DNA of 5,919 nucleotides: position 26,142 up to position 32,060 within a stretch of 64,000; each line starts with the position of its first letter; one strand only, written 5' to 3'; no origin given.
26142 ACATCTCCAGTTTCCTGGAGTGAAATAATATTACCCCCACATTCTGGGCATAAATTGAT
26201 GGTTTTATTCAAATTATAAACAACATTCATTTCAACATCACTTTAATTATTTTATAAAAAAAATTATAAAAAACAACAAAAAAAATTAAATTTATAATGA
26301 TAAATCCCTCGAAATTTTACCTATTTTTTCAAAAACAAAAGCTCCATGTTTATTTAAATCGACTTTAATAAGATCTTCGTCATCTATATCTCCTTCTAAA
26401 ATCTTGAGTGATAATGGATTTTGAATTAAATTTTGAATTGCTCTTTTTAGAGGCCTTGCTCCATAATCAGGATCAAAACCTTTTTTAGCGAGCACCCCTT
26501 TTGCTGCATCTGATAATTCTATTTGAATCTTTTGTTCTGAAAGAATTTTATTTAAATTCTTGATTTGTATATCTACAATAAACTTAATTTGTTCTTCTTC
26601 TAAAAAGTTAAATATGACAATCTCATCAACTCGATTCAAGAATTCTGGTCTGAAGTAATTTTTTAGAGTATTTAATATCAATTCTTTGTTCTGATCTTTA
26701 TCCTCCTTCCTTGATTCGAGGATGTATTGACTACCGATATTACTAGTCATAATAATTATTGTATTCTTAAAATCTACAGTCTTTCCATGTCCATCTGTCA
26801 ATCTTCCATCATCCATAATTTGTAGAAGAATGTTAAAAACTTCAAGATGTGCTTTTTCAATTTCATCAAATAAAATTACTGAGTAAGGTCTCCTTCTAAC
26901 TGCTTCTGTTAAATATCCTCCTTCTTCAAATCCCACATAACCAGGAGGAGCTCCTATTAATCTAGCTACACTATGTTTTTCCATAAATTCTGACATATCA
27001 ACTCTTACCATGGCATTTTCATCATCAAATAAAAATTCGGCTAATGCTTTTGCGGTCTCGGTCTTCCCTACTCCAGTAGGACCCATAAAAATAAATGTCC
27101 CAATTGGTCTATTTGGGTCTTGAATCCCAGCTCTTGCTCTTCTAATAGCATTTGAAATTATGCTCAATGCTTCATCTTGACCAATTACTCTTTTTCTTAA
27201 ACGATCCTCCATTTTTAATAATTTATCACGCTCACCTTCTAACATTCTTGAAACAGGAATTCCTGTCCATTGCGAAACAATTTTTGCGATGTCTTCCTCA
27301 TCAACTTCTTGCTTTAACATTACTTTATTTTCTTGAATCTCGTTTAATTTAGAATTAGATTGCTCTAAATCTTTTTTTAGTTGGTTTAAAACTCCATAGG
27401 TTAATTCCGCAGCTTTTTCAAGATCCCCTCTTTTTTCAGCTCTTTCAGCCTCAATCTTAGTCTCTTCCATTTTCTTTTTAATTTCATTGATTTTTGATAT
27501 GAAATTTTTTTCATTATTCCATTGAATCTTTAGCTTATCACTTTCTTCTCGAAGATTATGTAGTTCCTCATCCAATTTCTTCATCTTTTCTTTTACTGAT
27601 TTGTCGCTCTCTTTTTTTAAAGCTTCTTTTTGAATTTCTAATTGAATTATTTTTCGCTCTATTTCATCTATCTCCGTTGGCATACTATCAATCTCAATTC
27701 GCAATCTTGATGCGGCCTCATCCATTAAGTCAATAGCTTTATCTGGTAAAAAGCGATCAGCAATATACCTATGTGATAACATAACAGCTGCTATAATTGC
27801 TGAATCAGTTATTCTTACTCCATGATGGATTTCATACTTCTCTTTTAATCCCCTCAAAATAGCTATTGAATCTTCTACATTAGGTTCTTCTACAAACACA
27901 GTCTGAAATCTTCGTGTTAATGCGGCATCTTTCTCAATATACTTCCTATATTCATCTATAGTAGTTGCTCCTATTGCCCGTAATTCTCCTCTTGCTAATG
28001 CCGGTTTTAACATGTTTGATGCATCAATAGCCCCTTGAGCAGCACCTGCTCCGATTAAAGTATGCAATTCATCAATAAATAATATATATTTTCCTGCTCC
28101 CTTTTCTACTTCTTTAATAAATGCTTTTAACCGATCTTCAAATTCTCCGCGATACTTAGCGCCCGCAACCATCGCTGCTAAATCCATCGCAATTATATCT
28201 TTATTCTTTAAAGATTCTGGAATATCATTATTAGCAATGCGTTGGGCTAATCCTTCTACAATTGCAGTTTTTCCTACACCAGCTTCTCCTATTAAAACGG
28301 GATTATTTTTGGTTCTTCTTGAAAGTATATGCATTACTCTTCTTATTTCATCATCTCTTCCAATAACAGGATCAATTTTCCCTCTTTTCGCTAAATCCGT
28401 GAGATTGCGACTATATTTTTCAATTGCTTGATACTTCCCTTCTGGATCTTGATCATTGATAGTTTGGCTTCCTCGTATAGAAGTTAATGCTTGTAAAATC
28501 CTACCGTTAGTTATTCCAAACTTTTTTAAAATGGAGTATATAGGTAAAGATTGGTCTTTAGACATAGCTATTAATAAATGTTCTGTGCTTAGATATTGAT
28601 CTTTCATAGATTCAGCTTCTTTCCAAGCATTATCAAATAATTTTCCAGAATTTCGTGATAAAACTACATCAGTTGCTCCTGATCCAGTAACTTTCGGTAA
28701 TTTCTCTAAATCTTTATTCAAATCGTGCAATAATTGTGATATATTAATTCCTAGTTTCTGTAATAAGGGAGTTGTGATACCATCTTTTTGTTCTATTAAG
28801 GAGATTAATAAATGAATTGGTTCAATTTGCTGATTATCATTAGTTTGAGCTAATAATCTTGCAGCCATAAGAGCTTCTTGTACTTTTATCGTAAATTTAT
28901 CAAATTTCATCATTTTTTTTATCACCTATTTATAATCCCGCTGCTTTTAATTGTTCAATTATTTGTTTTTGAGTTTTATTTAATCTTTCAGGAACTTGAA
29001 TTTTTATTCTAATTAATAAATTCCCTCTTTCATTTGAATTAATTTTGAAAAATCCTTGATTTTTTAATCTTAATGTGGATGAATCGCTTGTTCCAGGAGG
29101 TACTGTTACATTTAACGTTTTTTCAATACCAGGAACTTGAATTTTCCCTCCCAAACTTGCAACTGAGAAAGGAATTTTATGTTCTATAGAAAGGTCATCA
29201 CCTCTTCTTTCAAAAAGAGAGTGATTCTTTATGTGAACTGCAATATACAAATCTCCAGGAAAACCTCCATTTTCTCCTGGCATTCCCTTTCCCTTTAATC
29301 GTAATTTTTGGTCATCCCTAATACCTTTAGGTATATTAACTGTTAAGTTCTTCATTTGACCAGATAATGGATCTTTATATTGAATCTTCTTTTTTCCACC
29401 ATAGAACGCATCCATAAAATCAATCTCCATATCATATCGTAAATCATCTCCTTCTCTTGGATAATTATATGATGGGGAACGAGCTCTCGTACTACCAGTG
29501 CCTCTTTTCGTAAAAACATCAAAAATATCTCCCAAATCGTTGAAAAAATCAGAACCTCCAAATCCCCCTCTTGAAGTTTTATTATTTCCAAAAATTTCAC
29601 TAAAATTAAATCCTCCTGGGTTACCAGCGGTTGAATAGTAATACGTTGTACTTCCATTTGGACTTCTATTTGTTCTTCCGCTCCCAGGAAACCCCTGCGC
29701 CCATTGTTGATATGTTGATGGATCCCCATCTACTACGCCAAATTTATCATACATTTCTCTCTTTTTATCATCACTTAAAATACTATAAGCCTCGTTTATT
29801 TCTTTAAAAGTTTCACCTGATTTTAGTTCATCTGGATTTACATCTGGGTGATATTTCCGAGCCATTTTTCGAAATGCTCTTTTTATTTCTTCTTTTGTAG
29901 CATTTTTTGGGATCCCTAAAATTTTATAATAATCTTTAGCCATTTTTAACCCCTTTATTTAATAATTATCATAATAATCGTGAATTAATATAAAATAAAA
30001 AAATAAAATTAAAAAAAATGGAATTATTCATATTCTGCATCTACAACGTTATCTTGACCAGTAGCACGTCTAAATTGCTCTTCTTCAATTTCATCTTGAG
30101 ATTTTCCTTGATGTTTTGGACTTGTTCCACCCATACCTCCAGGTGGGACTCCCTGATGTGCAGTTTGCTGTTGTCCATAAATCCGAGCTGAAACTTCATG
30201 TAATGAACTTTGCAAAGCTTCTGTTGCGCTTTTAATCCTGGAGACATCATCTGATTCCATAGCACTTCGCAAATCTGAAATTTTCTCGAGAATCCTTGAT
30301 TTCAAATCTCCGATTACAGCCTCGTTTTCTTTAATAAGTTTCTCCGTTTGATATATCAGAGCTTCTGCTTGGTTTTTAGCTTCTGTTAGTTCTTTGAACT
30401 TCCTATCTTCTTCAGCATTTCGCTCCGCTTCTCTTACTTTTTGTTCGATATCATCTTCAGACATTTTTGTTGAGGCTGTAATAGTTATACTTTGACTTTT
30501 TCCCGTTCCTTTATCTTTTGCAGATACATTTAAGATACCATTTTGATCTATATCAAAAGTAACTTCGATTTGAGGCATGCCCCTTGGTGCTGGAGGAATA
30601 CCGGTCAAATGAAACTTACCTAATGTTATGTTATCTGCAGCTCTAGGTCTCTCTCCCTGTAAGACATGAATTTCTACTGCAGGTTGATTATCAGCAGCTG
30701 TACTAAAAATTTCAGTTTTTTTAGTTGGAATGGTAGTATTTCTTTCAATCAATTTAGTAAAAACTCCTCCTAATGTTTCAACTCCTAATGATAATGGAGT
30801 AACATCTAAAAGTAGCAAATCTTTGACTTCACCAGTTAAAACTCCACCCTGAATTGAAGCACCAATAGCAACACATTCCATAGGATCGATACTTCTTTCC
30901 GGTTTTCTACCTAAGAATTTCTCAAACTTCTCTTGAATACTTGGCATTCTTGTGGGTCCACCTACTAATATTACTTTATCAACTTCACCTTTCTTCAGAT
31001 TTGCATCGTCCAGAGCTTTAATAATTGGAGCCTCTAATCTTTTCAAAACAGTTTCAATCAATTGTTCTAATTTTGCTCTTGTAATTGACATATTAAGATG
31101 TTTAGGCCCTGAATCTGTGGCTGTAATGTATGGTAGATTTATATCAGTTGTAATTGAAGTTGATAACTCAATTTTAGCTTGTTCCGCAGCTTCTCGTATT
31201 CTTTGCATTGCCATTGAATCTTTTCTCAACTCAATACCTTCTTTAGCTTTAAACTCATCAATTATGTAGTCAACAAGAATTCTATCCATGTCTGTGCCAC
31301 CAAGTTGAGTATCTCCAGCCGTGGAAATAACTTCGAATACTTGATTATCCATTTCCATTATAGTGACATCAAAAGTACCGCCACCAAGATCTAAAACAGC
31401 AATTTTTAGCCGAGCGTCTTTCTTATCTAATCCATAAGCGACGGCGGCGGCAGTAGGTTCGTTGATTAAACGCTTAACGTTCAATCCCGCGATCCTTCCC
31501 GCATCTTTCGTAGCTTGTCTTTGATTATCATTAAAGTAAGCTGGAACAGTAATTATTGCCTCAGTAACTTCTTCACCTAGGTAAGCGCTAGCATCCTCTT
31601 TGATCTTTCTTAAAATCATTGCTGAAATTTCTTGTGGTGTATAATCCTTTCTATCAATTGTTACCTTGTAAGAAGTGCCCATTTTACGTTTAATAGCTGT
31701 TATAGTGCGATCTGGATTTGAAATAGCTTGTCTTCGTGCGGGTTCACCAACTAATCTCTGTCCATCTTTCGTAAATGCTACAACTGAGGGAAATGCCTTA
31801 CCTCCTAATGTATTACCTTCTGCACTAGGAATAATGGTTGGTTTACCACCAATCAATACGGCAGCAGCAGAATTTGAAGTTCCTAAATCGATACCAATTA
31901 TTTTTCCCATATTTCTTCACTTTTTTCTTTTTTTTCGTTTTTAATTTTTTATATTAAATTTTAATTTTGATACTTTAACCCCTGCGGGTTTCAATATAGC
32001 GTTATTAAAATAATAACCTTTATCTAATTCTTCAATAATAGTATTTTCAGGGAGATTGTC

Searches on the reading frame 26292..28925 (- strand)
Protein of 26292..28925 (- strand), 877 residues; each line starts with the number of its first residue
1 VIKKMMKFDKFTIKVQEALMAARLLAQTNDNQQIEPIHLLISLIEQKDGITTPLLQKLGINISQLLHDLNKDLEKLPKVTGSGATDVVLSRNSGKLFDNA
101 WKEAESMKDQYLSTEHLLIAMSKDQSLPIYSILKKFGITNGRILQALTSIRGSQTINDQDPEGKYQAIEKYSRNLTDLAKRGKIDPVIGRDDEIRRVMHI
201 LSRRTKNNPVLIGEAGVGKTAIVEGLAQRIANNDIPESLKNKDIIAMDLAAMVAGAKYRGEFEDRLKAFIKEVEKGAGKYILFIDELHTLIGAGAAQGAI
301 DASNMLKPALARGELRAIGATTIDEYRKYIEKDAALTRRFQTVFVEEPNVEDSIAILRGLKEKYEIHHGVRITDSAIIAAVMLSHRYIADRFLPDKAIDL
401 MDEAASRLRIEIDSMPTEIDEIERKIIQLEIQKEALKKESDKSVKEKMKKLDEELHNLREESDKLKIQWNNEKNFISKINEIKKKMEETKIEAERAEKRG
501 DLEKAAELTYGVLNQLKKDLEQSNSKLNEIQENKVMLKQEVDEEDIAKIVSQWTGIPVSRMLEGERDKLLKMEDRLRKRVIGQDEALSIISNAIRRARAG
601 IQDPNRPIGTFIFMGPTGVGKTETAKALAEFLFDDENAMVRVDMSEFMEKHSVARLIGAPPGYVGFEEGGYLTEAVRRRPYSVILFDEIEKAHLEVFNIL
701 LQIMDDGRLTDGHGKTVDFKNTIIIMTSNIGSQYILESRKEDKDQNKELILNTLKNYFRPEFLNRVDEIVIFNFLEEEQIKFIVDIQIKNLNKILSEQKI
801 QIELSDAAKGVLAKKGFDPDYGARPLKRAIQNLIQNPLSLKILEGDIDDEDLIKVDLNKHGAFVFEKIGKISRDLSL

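Call 72: search_protein_families(library=pfam, proteins=[window:26292-28925:-], max_evalue=0.00001)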
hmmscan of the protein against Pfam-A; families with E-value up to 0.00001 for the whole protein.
window:26292-28925:- (877 aa): 12 families
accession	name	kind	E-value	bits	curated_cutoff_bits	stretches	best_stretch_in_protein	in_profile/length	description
PF07724.20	AAA_2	-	2.4e-71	239.6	27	1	606-769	1-166/166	AAA domain (Cdc48 subfamily)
PF17871.7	AAA_lid_9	-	2.7e-35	120.9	22.8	1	350-451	2-103/104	AAA lid domain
PF10431.15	ClpB_D2-small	-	2.9e-26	91.7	21.9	1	775-855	1-81/81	C-terminal, D2-small domain, of ClpB protein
PF02861.25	Clp_N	-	5.4e-26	90.9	20.7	2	102-152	3-53/53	Clp amino terminal domain, pathogenicity island component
PF00004.35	AAA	-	1.2e-23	84.5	21.2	2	210-326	2-111/131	ATPase family associated with various cellular activities (AAA)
PF07728.20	AAA_5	-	2.2e-18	67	22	1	611-732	2-125/139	AAA domain (dynein-related subfamily)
PF13401.12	AAA_22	-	3.1e-12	47.4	27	0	612-706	9-110/130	AAA domain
PF13191.12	AAA_16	-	6e-12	46.8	32.6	1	187-233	2-51/167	AAA ATPase domain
PF00158.32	Sigma54_activat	-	7.3e-09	36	20.2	0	609-729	23-143/168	Sigma-54 interaction domain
PF13173.12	AAA_14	-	3e-06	27.7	27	0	210-291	6-75/129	AAA domain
PF13479.12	AAA_24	-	4.3e-06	27.1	27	0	613-692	7-76/195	AAA domain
PF12775.13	AAA_7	-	7.3e-06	26.1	25.8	0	611-657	36-82/181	P-loop containing dynein motor region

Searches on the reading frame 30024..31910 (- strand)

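Call 72: search_protein_families(library=pfam, proteins=[window:30024-31910:-], max_evalue=0.00001)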
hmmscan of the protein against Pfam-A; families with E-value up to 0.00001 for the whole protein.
window:30024-31910:- (628 aa): 2 families
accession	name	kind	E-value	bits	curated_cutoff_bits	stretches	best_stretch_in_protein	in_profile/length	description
PF00012.26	HSP70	-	2.3e-224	746.5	20.6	1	4-578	1-598/599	Hsp70 protein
PF06723.19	MreB_Mbl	-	1.8e-16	60.3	27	1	4-352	3-316/327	MreB/Mbl protein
